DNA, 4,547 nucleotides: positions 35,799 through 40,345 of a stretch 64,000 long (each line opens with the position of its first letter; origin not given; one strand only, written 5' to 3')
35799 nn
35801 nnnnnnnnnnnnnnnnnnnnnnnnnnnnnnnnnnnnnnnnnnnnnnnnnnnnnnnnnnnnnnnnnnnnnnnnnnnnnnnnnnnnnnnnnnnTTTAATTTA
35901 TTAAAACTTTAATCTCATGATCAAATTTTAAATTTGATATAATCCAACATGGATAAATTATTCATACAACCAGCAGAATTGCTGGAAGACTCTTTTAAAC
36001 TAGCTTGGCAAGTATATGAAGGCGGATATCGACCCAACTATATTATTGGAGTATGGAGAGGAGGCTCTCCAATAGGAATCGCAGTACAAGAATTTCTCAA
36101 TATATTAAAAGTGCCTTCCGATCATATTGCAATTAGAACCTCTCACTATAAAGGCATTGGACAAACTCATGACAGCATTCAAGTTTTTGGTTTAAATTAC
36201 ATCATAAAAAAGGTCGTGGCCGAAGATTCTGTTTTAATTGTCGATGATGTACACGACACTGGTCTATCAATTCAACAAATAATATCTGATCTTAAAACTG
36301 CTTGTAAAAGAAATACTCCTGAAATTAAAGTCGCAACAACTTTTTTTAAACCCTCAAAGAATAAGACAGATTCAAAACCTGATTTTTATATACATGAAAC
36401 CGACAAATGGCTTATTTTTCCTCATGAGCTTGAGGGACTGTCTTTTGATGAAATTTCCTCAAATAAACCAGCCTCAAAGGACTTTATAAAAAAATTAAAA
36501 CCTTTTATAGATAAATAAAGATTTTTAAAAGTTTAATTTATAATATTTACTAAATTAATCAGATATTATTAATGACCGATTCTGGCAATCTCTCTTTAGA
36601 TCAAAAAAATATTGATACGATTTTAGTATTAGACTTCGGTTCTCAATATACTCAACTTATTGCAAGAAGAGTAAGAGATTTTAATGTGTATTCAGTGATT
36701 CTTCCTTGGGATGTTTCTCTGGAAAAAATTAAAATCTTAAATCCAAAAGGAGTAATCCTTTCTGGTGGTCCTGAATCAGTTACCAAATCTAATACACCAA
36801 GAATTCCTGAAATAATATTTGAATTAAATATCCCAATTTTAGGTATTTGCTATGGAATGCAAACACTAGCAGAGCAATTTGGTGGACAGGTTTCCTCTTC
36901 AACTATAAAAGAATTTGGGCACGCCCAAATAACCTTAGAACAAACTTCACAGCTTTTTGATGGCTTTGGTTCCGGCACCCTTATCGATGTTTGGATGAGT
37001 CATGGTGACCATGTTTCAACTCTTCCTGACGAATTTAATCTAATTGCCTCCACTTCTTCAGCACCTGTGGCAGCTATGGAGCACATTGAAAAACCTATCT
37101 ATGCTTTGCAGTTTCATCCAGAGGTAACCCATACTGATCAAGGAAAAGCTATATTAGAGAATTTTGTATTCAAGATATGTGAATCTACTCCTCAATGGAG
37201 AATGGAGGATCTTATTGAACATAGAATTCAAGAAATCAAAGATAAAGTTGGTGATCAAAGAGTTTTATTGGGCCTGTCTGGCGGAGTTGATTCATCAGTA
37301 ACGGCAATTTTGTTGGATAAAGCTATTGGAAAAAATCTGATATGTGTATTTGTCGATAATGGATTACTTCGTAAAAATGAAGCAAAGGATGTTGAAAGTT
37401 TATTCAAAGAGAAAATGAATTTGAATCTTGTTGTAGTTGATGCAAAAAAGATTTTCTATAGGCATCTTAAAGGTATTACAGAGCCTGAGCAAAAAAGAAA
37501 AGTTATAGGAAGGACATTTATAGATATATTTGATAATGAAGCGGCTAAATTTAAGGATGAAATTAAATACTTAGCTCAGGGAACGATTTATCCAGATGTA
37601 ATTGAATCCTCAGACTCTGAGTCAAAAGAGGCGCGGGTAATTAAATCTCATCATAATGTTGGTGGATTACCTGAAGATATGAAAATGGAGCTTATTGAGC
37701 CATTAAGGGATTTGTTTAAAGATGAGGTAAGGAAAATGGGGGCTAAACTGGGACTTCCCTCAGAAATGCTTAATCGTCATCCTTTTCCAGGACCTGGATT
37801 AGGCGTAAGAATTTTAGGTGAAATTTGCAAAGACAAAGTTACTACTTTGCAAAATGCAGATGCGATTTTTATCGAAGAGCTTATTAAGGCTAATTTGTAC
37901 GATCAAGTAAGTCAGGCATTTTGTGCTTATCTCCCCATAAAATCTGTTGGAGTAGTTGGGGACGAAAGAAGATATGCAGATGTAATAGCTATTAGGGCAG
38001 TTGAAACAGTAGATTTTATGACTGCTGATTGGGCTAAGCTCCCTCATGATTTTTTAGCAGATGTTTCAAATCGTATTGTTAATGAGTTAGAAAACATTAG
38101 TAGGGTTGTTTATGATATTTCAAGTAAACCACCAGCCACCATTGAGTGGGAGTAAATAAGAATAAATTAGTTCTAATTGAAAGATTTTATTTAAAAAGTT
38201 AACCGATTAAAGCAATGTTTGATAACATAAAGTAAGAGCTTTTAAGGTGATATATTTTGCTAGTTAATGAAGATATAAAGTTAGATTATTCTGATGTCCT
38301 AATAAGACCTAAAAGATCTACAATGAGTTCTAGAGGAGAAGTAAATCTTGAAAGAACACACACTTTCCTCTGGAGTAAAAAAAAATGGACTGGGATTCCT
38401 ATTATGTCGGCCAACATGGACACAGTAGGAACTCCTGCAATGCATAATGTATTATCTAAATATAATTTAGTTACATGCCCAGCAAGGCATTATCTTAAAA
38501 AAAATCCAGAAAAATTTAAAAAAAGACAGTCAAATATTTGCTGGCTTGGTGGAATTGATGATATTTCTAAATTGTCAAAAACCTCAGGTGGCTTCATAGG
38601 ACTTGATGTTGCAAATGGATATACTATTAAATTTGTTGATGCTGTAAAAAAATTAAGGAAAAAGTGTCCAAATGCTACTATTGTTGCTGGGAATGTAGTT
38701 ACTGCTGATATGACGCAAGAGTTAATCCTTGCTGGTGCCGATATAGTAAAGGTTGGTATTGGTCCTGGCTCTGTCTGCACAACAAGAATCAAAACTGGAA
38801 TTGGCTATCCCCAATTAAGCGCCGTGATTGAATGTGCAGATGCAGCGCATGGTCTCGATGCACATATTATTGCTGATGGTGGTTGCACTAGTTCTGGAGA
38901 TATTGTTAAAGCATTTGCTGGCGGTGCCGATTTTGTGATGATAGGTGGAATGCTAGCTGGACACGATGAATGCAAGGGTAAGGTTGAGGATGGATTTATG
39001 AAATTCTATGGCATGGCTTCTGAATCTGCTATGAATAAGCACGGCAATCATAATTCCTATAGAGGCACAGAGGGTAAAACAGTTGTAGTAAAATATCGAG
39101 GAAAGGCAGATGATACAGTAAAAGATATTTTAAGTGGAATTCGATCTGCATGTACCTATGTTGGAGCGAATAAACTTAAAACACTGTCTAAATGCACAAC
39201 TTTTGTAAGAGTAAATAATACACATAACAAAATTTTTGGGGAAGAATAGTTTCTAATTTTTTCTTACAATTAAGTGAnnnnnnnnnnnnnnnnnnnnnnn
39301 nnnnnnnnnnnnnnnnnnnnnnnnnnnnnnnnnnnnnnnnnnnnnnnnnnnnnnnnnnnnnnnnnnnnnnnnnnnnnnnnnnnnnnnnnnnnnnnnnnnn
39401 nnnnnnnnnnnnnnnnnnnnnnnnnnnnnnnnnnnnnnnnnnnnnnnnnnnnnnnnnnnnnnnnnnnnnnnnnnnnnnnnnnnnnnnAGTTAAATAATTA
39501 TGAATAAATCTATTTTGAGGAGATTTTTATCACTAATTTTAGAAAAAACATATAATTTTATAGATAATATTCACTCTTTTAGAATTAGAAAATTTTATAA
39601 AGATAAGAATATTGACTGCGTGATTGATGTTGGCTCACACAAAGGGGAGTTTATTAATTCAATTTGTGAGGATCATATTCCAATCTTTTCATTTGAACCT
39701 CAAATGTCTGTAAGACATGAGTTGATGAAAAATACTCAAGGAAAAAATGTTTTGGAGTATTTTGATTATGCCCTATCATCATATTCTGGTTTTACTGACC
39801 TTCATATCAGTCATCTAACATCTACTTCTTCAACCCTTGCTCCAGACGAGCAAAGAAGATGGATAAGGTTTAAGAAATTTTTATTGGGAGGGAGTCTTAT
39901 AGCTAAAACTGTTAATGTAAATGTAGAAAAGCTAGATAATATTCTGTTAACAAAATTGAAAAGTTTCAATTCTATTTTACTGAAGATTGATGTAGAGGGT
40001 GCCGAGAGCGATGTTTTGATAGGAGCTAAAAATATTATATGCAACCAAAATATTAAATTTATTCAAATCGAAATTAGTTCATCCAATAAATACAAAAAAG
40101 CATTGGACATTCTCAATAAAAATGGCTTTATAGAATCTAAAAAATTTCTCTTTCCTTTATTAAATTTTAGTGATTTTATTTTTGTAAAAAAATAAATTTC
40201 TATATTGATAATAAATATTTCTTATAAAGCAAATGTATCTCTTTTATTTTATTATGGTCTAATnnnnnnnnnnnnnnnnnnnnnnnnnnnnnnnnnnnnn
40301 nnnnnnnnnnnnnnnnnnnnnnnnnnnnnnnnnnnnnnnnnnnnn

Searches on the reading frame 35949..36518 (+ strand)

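Call 45: search_protein_families(library=pfam, proteins=[window:35949-36518:+], max_evalue=0.00001)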
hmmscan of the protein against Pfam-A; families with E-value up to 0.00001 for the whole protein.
window:35949-36518:+ (189 aa): 1 family
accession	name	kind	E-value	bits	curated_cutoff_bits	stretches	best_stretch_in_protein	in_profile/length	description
PF00156.33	Pribosyltran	-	1e-11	44.8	26.3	1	15-154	15-146/158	Phosphoribosyl transferase domain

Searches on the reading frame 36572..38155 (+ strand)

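Call 45: search_protein_families(library=pfam, proteins=[window:36572-38155:+], max_evalue=0.00001)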
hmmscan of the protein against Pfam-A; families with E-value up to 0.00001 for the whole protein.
window:36572-38155:+ (527 aa): 5 families
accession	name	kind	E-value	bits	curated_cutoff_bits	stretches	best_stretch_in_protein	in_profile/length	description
PF00117.34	GATase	-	2.6e-47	161.4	22.8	1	18-201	1-189/190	Glutamine amidotransferase class-I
PF00958.27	GMP_synt_C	-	1.1e-41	141.2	27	1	435-526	1-92/92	GMP synthase C terminal domain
PF02540.23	NAD_synthase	-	2.6e-12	46.8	21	1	218-404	8-177/242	NAD synthase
PF07722.19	Peptidase_C26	-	1e-10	42.2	20.5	1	83-184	102-219/219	Peptidase C26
PF03054.22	tRNA_Me_trans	-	2.5e-06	27.7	20.6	0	229-273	1-44/202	tRNA methyl transferase HUP domain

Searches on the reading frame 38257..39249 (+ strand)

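Call 45: search_protein_families(library=pfam, proteins=[window:38257-39249:+], max_evalue=0.00001)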
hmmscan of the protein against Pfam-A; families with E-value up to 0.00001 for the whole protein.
window:38257-39249:+ (330 aa): 2 families
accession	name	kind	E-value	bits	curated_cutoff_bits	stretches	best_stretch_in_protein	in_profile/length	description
PF00478.31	IMPDH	-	4.3e-68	230.3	25.6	1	103-322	109-337/345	IMP dehydrogenase / GMP reductase domain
PF01070.24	FMN_dh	-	4.5e-08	33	24.9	1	128-233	208-305/350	FMN-dependent dehydrogenase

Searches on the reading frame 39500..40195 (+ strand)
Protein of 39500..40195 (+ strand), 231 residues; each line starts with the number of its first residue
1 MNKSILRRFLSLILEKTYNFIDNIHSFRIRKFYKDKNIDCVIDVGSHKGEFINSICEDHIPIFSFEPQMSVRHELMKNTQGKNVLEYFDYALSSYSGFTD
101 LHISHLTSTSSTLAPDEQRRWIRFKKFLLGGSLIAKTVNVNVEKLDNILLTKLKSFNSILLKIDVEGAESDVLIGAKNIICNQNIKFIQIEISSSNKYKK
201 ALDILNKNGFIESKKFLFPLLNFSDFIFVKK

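Call 45: search_protein_families(library=pfam, proteins=[window:39500-40195:+], max_evalue=0.00001)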
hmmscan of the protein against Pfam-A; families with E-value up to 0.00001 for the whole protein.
window:39500-40195:+ (231 aa): 1 family
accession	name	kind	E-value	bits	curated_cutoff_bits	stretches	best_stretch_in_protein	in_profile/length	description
PF05050.19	Methyltransf_21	-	1.1e-15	58.6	22.7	1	43-210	1-171/173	Methyltransferase FkbM domain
